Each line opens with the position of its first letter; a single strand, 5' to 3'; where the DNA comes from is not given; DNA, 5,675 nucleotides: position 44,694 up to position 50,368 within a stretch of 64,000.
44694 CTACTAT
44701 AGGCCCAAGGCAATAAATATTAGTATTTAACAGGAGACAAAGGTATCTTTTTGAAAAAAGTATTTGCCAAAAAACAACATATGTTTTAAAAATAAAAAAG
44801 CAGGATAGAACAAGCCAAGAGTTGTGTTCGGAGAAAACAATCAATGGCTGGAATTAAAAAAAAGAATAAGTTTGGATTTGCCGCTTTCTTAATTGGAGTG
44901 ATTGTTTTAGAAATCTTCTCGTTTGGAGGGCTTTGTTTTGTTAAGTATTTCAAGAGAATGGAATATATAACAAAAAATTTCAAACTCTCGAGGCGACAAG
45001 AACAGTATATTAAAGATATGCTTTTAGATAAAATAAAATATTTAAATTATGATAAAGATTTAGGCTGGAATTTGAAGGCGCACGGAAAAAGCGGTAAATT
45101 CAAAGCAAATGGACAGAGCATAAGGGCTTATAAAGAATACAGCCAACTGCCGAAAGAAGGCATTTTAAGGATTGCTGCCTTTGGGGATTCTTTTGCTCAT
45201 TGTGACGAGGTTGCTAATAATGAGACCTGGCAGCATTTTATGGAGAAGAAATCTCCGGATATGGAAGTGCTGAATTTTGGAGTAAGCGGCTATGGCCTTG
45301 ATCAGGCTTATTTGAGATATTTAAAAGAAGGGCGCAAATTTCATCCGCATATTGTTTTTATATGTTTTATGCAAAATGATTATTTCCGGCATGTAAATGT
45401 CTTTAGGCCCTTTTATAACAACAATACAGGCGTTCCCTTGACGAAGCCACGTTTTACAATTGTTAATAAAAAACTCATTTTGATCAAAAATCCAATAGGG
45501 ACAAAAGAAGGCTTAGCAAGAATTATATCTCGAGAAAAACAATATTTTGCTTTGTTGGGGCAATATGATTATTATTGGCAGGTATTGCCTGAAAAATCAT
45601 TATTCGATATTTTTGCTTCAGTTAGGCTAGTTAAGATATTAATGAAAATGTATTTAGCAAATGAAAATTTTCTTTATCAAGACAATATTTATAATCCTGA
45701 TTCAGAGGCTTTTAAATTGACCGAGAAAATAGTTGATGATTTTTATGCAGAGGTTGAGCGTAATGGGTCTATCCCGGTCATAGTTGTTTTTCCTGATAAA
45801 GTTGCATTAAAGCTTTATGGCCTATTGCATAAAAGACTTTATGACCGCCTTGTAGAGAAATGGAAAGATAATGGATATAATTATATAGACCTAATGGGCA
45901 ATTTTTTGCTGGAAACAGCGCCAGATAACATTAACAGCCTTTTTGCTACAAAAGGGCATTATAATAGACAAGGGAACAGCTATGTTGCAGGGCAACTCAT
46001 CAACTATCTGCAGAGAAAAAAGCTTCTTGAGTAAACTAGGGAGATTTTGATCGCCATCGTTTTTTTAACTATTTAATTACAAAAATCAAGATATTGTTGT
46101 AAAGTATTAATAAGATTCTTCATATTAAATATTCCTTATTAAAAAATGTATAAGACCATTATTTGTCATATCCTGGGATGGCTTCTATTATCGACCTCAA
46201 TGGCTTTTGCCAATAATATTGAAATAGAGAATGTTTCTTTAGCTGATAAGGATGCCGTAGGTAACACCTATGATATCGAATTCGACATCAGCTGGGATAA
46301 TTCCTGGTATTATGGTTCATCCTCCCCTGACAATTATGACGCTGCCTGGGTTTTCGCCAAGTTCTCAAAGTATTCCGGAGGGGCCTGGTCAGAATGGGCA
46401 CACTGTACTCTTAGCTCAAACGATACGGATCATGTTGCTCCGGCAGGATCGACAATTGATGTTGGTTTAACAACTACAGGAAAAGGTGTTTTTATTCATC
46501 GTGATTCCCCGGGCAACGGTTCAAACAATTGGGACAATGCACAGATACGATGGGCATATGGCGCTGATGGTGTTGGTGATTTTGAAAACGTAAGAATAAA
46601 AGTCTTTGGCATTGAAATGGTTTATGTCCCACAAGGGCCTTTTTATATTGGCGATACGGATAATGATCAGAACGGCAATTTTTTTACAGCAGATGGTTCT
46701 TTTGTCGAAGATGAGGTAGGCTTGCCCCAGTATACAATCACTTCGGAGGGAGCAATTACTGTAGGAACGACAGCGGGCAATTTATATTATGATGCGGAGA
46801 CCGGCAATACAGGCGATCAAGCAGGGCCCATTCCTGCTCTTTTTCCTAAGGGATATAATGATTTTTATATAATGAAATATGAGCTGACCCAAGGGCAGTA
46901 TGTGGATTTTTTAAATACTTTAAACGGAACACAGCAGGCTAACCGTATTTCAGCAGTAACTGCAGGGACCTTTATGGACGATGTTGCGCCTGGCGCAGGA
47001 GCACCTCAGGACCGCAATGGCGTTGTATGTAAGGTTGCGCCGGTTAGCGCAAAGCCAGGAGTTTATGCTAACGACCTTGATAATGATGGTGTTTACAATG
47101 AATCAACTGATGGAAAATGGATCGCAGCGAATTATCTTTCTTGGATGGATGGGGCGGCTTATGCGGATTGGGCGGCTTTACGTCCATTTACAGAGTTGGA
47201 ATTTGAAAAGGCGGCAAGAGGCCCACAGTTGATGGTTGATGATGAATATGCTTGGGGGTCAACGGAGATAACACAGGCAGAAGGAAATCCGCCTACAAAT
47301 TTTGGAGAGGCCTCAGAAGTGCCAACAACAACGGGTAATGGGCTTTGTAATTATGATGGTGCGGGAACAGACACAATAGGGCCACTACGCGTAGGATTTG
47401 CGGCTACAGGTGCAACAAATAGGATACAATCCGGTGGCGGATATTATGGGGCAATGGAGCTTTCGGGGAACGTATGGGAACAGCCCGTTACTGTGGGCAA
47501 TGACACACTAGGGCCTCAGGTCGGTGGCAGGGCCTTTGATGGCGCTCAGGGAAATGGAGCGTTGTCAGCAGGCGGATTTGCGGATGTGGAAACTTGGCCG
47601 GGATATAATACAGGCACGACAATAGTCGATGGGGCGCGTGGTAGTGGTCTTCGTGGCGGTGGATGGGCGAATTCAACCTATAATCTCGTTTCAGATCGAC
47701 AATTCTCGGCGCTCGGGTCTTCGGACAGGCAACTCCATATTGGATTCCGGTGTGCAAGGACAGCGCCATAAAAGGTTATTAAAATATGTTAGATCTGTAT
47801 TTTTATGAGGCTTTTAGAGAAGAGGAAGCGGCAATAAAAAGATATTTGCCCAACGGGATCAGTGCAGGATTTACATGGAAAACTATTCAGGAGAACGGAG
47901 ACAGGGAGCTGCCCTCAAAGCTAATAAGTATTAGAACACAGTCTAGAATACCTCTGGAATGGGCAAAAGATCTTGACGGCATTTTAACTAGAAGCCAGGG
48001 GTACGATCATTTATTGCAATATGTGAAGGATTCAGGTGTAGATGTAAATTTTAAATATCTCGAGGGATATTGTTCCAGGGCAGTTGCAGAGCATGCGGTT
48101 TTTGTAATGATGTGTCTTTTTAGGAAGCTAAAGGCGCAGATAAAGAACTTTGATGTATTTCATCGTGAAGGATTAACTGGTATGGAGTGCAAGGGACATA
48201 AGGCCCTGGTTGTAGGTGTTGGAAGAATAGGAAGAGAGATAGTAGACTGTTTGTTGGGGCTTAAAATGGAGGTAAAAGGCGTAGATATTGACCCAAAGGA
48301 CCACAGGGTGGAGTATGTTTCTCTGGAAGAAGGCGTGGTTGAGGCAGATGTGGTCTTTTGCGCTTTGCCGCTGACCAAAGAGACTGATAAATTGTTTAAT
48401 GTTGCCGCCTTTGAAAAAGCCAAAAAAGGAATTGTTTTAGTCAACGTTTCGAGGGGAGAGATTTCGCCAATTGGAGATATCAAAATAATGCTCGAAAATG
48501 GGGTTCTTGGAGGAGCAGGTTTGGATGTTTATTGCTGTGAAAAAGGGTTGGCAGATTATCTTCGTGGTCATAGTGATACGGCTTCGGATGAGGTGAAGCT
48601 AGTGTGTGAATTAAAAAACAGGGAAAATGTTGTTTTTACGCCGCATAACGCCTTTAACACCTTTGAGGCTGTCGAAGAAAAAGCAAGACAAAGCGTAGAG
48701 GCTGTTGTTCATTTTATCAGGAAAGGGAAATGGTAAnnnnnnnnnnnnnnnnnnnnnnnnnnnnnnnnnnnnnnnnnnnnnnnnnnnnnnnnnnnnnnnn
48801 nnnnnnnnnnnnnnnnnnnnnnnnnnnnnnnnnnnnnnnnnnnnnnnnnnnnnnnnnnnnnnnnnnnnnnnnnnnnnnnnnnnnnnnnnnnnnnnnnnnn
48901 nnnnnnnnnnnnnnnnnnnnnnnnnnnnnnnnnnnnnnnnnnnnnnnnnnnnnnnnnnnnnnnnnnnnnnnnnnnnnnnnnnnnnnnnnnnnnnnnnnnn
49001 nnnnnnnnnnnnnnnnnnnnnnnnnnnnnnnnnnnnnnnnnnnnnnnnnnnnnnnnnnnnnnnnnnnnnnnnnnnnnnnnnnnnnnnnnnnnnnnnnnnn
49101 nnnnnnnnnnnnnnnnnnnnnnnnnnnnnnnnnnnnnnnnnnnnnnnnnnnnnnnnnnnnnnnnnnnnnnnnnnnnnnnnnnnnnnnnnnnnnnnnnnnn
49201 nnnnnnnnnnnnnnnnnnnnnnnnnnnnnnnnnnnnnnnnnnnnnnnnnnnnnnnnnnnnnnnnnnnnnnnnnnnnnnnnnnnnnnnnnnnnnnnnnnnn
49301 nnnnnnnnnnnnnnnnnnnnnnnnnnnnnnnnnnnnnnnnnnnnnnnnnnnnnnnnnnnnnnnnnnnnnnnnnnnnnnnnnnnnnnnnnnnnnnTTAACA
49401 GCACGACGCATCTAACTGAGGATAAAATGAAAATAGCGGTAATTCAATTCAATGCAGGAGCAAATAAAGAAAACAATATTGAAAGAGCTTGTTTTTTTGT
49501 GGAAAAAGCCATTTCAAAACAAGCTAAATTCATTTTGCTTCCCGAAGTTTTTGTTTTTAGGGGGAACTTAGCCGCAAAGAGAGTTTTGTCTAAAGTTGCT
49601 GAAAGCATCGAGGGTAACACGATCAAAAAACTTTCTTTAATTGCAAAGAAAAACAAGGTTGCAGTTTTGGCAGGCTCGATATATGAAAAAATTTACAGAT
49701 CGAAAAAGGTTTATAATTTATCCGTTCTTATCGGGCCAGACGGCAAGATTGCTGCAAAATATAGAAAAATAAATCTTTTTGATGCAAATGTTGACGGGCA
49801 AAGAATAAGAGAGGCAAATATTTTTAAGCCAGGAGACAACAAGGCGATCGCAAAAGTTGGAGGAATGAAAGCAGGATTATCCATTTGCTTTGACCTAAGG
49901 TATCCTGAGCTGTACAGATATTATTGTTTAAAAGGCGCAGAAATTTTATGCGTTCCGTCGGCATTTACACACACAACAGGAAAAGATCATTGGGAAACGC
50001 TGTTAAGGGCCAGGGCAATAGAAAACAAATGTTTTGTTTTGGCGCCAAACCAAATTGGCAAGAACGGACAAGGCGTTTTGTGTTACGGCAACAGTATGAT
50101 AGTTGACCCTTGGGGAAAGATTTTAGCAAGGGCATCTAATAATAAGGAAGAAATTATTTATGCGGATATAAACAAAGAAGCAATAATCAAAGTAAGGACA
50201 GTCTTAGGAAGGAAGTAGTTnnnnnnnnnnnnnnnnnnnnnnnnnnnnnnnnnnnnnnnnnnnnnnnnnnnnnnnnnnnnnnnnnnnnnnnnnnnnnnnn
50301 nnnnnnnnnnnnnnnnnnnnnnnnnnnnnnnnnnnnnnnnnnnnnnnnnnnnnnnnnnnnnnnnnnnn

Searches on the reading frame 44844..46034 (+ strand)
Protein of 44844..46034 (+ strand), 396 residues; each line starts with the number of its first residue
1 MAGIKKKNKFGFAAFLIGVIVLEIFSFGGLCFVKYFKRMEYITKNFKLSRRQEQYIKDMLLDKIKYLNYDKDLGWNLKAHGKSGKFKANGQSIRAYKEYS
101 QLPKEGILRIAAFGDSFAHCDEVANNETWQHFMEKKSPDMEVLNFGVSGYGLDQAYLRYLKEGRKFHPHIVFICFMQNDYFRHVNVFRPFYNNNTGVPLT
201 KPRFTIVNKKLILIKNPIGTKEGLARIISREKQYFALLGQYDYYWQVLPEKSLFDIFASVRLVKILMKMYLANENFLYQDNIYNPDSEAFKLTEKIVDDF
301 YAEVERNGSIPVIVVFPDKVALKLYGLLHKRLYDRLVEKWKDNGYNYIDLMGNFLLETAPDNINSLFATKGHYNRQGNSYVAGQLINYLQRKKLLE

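Call 80: search_protein_families(library=pfam, proteins=[window:44844-46034:+], max_evalue=0.0001)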
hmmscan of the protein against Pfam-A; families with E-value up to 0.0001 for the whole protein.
window:44844-46034:+ (396 aa): 2 families
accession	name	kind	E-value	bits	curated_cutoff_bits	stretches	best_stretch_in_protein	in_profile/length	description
PF13472.12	Lipase_GDSL_2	-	5.2e-08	34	32.9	1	112-192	1-87/178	GDSL-like Lipase/Acylhydrolase family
PF00657.28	Lipase_GDSL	-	1.2e-06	29.2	23.6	1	110-185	1-97/208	GDSL-like Lipase/Acylhydrolase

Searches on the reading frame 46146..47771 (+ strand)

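Call 80: search_protein_families(library=pfam, proteins=[window:46146-47771:+], max_evalue=0.0001)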
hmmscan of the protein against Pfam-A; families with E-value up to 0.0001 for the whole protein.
window:46146-47771:+ (541 aa): 1 family
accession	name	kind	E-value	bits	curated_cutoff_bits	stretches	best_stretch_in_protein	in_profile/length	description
PF03781.23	FGE-sulfatase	-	2.2e-15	57.5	23.3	1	210-445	10-187/255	Sulfatase-modifying factor enzyme 1-like domain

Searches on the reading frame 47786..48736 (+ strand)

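Call 80: search_protein_families(library=pfam, proteins=[window:47786-48736:+], max_evalue=0.0001)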
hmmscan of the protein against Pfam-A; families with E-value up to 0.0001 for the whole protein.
window:47786-48736:+ (316 aa): 2 families
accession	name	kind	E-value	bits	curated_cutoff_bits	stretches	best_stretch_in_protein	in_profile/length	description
PF02826.25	2-Hacid_dh_C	-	9.3e-33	113.5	25.1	1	113-289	12-178/178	D-isomer specific 2-hydroxyacid dehydrogenase, NAD binding domain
PF00389.36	2-Hacid_dh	-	1.1e-05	25.6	24.6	1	57-313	56-126/134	D-isomer specific 2-hydroxyacid dehydrogenase, catalytic domain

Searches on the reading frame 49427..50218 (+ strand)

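Call 80: search_protein_families(library=pfam, proteins=[window:49427-50218:+], max_evalue=0.0001)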
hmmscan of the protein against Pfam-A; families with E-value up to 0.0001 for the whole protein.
window:49427-50218:+ (263 aa): 1 family
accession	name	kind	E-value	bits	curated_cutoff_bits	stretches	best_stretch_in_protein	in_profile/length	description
PF00795.27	CN_hydrolase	-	1.7e-63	214.8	23.2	1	2-257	1-255/256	Carbon-nitrogen hydrolase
